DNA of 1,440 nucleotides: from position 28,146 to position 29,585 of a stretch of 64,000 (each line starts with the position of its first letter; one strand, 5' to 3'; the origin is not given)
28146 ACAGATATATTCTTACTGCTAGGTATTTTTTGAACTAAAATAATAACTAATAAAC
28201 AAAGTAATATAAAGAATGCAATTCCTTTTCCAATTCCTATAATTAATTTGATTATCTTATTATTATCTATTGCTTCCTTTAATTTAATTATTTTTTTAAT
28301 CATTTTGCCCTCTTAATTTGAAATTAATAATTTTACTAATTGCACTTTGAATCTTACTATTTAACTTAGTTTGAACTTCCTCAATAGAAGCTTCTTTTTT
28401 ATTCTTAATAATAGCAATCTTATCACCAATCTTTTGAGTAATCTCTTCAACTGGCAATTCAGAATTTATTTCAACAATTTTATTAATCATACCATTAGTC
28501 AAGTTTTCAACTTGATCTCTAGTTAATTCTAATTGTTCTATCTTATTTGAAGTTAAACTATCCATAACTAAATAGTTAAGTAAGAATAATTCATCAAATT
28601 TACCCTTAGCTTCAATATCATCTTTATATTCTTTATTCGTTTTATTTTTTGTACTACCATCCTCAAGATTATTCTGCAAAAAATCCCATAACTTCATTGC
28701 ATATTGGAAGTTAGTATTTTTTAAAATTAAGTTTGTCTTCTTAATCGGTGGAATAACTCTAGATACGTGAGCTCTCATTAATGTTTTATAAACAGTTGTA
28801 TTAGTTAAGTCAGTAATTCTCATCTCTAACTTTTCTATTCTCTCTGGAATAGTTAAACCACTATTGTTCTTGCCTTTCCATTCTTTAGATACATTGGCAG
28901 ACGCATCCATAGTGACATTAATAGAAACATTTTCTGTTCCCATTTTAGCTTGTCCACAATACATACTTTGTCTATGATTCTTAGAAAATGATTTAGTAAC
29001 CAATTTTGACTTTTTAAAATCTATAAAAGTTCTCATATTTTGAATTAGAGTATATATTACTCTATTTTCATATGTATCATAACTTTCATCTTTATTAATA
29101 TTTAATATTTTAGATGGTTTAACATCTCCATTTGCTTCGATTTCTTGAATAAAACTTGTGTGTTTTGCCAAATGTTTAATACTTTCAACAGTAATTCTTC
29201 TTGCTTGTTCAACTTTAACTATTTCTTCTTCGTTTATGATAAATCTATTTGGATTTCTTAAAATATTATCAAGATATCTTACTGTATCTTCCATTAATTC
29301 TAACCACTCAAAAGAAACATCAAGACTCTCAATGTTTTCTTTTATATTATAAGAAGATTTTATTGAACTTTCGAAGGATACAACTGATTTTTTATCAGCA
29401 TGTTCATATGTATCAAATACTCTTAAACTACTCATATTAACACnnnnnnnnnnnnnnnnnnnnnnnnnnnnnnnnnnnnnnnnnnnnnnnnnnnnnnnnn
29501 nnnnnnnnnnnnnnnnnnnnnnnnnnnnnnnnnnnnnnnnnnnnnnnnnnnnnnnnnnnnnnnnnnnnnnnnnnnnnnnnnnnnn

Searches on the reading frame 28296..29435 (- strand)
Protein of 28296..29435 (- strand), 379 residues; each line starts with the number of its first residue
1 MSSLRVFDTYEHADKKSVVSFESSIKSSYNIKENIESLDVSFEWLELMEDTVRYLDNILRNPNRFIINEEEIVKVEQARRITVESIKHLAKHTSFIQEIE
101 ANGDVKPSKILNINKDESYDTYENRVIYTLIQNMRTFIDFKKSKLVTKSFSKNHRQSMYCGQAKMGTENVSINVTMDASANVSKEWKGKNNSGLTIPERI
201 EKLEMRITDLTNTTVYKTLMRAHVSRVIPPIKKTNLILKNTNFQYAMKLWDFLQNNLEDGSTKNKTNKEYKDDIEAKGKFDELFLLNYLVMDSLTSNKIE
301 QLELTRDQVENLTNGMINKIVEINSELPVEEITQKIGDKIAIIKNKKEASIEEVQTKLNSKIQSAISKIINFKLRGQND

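Call 21: search_protein_families(library=pfam, proteins=[window:28296-29435:-], max_evalue=0.001)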
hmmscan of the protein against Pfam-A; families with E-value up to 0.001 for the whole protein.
window:28296-29435:- (379 aa): 1 family
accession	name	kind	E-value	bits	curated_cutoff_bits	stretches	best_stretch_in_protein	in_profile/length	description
PF09823.15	DUF2357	-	1.5e-10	41.2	23.3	1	27-149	64-191/251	Domain of unknown function (DUF2357)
